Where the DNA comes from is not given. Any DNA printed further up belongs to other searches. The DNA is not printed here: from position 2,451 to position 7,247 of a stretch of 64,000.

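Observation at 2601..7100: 1499-aa protein built from Sfi1-like tryptophan repeats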

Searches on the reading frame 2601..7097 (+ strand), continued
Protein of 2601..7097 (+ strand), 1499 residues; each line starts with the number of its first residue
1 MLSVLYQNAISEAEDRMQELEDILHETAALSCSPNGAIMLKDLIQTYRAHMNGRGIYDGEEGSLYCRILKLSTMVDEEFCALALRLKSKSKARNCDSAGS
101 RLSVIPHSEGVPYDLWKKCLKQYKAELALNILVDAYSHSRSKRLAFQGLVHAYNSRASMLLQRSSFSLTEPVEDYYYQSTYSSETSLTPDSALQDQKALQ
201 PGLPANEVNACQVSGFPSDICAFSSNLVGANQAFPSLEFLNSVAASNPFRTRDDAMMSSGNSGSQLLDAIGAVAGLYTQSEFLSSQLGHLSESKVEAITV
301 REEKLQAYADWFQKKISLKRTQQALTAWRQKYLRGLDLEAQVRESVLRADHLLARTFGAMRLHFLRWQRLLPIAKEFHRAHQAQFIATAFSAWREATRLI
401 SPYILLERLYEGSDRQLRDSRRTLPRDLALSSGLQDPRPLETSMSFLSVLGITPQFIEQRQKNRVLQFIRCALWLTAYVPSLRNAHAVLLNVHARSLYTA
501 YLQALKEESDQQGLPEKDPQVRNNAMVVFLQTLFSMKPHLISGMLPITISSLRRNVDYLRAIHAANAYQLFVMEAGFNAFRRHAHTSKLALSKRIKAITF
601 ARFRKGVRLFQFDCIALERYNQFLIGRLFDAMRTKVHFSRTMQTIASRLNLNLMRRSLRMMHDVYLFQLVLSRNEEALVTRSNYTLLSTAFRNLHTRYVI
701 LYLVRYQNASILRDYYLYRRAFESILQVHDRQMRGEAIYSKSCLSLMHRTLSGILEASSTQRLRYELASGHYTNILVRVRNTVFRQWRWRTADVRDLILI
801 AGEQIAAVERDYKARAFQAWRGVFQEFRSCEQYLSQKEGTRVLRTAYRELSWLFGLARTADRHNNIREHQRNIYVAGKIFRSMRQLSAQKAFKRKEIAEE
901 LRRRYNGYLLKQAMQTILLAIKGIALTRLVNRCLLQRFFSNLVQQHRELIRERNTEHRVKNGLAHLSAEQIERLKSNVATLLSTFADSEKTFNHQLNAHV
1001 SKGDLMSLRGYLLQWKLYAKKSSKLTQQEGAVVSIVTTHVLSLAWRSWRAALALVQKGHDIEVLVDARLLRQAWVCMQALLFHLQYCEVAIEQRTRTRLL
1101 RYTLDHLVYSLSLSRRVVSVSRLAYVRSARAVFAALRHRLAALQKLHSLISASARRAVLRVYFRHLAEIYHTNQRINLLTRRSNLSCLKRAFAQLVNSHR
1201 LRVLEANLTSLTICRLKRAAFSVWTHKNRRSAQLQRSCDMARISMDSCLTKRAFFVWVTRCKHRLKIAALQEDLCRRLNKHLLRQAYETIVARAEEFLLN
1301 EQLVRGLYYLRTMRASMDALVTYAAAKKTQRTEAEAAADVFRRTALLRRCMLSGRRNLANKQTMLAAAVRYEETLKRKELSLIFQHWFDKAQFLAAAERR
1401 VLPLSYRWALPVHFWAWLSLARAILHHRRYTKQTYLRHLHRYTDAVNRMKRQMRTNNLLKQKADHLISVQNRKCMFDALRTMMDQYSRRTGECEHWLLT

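Call 45: search_protein_families(library=pfam, proteins=[P0034, P0036, P0035], max_evalue=10)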
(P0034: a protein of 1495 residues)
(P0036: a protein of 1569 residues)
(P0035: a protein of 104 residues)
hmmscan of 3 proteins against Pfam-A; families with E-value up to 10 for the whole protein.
P0034 (1495 aa): 1 family
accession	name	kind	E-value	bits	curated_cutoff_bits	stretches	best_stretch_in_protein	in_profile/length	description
PF08457.15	Sfi1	-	0.0039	16.2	22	4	1217-1363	144-285/570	Sfi1 spindle body protein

P0036 (1569 aa): 2 families
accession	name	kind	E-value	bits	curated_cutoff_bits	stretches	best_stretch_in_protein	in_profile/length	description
PF08457.15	Sfi1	-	0.0024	16.9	22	5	604-818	53-244/570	Sfi1 spindle body protein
PF23921.1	DUF7260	-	0.0027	17.6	27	1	691-738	154-201/242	Domain of unknown function (DUF7260)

P0035 (104 aa): 0 families

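Call 47: predict_structure(alignment_id=A2)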
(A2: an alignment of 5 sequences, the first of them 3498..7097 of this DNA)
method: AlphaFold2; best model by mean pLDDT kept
length: 1200 residues; sequences in the alignment: 5
mean_pLDDT: 36.1   pTM: 0.21
mean pLDDT of the five models: 36.1, 35.4, 34.5, 31.3, 30.6
residues with pLDDT >= 90: 0; 70-90: 2; 50-70: 36; < 50: 1162
segments of 3 or more residues with pLDDT < 50: 1-201, 226-667, 676-691, 703-1029, 1031-1200
pLDDT, mean of each block of 10 residues (from residue 1): 41 44 42 38 34 30 30 30 30 29 32 30 29 31 32 38 36 32 32 40 61 62 49 40 31 30 30 31 34 32 32 34 36 37 33 31 31 31 34 31 30 34 36 38 37 35 35 36 32 33 34 35 33 39 37 33 33 33 34 38 39 36 31 31 36 40 46 49 44 51 47 41 37 34 37 36 36 37 37 36 34 31 32 36 38 39 38 35 36 36 35 37 38 36 37 38 32 32 34 33 33 36 42 44 37 34 35 36 36 33 30 33 35 34 38 44 43 41 43 37
secondary structure, 60 per line:
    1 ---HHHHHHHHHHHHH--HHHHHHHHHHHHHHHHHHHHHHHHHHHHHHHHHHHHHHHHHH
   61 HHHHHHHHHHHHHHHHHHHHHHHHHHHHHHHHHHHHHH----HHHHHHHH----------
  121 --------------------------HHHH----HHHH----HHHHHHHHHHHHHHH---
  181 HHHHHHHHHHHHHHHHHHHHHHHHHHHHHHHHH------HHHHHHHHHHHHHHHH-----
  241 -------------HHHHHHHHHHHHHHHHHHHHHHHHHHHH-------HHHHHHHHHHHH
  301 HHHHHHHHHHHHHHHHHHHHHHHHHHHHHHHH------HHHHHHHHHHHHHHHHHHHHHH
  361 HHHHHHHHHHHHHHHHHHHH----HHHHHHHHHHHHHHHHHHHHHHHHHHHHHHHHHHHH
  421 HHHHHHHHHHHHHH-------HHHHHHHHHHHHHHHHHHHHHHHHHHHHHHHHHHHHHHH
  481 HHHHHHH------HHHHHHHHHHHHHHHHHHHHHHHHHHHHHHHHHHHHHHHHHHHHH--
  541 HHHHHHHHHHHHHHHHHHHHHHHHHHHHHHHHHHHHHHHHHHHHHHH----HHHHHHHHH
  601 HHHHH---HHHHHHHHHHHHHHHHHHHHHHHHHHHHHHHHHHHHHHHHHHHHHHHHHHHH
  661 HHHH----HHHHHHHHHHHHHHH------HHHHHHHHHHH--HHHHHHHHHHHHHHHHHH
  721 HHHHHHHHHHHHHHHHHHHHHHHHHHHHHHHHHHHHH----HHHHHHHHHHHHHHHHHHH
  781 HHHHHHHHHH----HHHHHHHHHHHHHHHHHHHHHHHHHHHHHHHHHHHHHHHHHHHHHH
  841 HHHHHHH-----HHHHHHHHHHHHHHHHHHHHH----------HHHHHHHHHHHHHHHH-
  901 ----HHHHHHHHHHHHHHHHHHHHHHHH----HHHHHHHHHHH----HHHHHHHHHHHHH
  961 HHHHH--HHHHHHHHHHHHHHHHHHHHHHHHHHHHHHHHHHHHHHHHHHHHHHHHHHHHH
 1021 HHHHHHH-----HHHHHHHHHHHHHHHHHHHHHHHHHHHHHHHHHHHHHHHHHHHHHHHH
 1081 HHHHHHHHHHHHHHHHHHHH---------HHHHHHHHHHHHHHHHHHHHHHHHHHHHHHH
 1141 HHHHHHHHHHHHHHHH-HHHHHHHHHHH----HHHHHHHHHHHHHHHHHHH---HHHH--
elements in order (helices of 4 or more, strands of 3 or more residues): H4-16 H19-98 H103-110 H147-150 H155-158 H163-177 H181-213 H220-235 H254-281 H289-332 H339-380 H385-434 H442-487 H494-538 H541-587 H592-605 H609-664 H669-683 H690-700 H703-757 H762-790 H795-847 H853-873 H884-899 H905-928 H933-943 H948-965 H968-1027 H1033-1100 H1110-1156 H1158-1168 H1173-1191 H1195-1198

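Call 49: find_homologous_proteins(query=A3, max_evalue=1)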
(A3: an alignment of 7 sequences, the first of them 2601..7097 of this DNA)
Query A3 (7 sequences) (1499 aa, profile of the alignment): 5 proteins with E <= 1 among 8000 candidates.
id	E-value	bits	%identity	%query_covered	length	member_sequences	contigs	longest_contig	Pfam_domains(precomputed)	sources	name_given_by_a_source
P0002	0.0e+0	2630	85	100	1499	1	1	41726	-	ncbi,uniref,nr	ncbi:Hypothetical protein GLP15_54 [Giardia lamblia P15]|uniref:Sfi1 spindle body domain-containing 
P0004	0.0e+0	2627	70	100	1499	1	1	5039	PF08457.16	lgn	-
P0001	0.0e+0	2626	99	100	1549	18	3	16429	-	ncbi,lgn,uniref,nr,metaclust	ncbi:Hypothetical protein DHA2_153715 [Giardia duodenalis]|uniref:Uncharacterized protein n=1 Tax=Gi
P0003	0.0e+0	2607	72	100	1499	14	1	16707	PF08457.16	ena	-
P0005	0.0e+0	2576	66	100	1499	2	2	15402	-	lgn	-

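Call 50: list_cluster_members(proteins=[P0034, P0036])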
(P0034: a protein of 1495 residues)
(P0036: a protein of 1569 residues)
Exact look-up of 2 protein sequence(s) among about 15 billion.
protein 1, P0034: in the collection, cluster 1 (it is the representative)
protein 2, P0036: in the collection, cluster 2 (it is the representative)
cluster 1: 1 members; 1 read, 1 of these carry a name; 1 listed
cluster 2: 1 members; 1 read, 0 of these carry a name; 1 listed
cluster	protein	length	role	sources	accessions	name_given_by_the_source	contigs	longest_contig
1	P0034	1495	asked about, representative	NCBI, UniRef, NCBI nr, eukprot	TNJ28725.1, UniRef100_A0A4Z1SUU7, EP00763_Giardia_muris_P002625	hypothetical protein GMRT_13804 [Giardia muris] | Uncharacterized protein n=1 Tax=Giardia muris TaxID=5742 RepID=A0A4Z1SUU7_GIAMU | TNJ28725.1 hypothetical protein GMRT_13804 [Giardia muris]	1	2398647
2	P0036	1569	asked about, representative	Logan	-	-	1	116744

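Call 77: find_encoding_contigs(protein=P0036, flank=8000, max_places=2)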
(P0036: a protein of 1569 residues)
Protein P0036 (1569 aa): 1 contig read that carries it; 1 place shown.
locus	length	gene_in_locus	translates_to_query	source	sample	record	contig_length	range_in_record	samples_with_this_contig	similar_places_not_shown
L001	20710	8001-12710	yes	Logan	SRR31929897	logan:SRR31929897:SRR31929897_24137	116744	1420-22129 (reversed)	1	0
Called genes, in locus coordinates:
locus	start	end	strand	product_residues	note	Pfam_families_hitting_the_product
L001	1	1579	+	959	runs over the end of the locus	-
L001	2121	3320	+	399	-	-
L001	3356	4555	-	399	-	PF04055:Radical_SAM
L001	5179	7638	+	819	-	PF08614:ATG16 (weak)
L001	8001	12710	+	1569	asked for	-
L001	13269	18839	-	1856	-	-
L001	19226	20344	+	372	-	PF03690:MYG1_exonuc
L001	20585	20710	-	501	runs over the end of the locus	PF23091:TNFR_ELAPOR1_6th (weak), PF07699:Ephrin_rec_like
